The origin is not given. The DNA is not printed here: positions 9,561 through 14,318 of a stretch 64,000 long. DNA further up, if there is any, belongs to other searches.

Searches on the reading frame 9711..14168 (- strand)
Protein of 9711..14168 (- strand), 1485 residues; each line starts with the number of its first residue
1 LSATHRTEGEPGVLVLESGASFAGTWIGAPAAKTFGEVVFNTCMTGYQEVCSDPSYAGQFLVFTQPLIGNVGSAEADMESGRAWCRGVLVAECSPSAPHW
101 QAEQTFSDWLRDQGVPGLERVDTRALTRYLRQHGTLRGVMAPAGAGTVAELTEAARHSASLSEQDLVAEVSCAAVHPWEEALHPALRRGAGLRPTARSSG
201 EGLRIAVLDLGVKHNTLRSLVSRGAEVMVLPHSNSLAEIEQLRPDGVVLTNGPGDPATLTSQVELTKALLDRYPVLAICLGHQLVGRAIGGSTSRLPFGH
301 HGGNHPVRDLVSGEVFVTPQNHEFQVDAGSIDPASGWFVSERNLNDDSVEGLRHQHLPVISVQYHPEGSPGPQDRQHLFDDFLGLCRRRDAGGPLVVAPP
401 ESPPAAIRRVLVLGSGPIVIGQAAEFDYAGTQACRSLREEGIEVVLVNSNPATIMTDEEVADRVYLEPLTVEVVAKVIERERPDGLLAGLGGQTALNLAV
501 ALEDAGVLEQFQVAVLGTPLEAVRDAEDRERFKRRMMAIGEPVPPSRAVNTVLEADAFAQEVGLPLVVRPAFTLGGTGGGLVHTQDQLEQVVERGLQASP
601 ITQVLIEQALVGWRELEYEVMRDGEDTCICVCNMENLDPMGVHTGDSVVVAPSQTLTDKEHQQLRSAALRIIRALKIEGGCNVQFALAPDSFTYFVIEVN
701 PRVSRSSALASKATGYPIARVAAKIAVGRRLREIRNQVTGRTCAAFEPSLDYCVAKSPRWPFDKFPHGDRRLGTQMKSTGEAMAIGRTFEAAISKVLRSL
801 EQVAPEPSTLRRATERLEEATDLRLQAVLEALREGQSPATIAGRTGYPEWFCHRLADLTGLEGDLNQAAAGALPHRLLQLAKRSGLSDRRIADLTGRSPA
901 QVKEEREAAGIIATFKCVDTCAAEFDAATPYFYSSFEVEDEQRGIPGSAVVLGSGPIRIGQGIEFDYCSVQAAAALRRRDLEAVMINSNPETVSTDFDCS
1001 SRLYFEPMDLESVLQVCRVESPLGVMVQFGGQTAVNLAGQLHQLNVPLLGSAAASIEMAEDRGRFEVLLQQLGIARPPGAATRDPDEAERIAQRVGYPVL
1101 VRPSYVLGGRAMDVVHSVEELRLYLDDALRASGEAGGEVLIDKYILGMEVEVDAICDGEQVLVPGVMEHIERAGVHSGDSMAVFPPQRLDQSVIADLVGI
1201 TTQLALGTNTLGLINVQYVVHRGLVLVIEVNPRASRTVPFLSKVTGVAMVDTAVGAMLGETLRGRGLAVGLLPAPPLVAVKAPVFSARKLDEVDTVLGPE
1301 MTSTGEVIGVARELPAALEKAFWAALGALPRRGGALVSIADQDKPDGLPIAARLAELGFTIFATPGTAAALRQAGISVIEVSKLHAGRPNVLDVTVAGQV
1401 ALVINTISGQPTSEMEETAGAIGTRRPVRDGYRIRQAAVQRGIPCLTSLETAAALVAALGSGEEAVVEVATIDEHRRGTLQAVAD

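Call 70: search_protein_families(library=pfam, proteins=[window:9711-14168:-], max_evalue=0.0001)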
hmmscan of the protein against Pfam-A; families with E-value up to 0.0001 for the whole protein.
window:9711-14168:- (1485 aa): 12 families
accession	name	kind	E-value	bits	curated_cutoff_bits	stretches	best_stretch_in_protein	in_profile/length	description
PF02786.22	CPSase_L_D2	-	2.3e-105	351.2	19.8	2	528-733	1-210/211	Carbamoyl-phosphate synthase L chain, ATP binding domain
PF25596.1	CPSase_L_D1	-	3.6e-93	307.9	27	2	408-524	3-117/118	Carbamoyl phosphate synthase preATP-grasp domain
PF00988.28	CPSase_sm_chain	-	4.5e-45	153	27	1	14-139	1-125/126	Carbamoyl-phosphate synthase small chain, CPSase domain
PF00117.34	GATase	-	3.4e-44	151.2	22.8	1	207-383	2-188/190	Glutamine amidotransferase class-I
PF02142.27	MGS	-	2.1e-16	60.2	24.1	1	1348-1447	3-94/94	MGS-like domain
PF07478.18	Dala_Dala_lig_C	-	1.1e-15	58.1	24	2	557-701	30-174/204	D-ala D-ala ligase C-terminus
PF02787.25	CPSase_L_D3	-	8e-15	55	26.6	1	815-895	1-80/80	Carbamoyl-phosphate synthetase large chain, oligomerisation domain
PF02222.28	ATP-grasp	-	2.1e-12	47.5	27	1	539-704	6-164/179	ATP-grasp domain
PF01071.24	GARS_A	-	2.4e-12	47.5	27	1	1068-1163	9-107/194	Phosphoribosylglycinamide synthetase, ATP-grasp (A) domain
PF02655.19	ATP-grasp_3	-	1.7e-10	41.6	23.2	0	1089-1234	24-157/160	ATP-grasp domain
PF15632.11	ATPgrasp_Ter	-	6e-10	39.4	29.1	0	1139-1260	5-111/131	ATP-grasp in the biosynthetic pathway with Ter operon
PF07722.19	Peptidase_C26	-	8.6e-06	26.1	20.5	0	265-367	97-219/219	Peptidase C26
